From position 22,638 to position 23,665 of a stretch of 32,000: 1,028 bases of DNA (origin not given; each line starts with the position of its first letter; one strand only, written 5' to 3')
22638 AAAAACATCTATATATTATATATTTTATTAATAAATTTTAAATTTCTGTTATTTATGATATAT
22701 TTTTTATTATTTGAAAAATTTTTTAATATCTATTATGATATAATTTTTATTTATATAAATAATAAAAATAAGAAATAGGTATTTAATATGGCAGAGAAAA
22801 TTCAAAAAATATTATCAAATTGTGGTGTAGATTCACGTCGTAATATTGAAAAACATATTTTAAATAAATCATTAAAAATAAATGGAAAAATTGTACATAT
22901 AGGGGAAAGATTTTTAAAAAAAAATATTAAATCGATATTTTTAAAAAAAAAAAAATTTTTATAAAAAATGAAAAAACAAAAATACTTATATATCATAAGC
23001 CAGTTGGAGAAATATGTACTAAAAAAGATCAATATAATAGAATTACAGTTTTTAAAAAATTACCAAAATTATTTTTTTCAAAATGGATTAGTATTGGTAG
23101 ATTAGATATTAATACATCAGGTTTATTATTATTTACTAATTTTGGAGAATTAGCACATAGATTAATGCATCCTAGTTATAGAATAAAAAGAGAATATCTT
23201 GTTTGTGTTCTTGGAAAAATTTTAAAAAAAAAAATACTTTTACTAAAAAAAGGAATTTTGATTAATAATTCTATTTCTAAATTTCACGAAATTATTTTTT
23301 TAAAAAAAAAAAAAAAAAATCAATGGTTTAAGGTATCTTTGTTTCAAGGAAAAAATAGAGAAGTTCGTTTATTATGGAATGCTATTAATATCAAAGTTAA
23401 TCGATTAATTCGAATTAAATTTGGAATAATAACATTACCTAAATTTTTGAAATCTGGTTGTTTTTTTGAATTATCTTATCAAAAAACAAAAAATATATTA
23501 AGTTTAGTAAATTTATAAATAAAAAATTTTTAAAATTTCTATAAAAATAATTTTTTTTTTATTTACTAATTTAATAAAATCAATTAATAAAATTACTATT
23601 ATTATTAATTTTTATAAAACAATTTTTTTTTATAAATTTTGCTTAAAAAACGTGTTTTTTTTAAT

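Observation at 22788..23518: rluB is split by a frameshift inside an A13 tract; again +1 A restores the frame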

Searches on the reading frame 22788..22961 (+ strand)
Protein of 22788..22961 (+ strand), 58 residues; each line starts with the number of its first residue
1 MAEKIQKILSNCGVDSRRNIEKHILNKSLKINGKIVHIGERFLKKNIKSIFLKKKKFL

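Call 9: search_protein_families(library=pfam, proteins=[window:22788-22961:+], max_evalue=0.01)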
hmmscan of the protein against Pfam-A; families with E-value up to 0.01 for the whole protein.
seq(58 aa): 1 family
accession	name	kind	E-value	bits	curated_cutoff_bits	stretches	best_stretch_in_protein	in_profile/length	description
PF01479.30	S4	-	0.0059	16.8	22.8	1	5-40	3-39/48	S4 domain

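Call 38: find_encoding_contigs(protein=window:22788-22961:+, flank=3000, max_places=8)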
Protein window:22788-22961:+ (58 aa): no gene with exactly this product is on record in the collection.

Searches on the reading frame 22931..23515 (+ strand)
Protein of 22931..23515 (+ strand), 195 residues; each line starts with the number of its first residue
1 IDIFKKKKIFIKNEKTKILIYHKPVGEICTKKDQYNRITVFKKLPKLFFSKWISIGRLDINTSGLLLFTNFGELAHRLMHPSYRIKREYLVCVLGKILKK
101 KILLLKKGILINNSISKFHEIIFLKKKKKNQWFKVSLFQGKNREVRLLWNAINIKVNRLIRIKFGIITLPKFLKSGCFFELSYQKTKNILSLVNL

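Call 9: search_protein_families(library=pfam, proteins=[window:22931-23515:+], max_evalue=0.01)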
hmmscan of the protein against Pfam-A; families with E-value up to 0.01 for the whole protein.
seq(195 aa): 1 family
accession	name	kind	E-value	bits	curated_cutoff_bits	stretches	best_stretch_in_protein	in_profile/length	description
PF00849.27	PseudoU_synth_2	-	1.6e-19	71.1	26.8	1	18-148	2-149/152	RNA pseudouridylate synthase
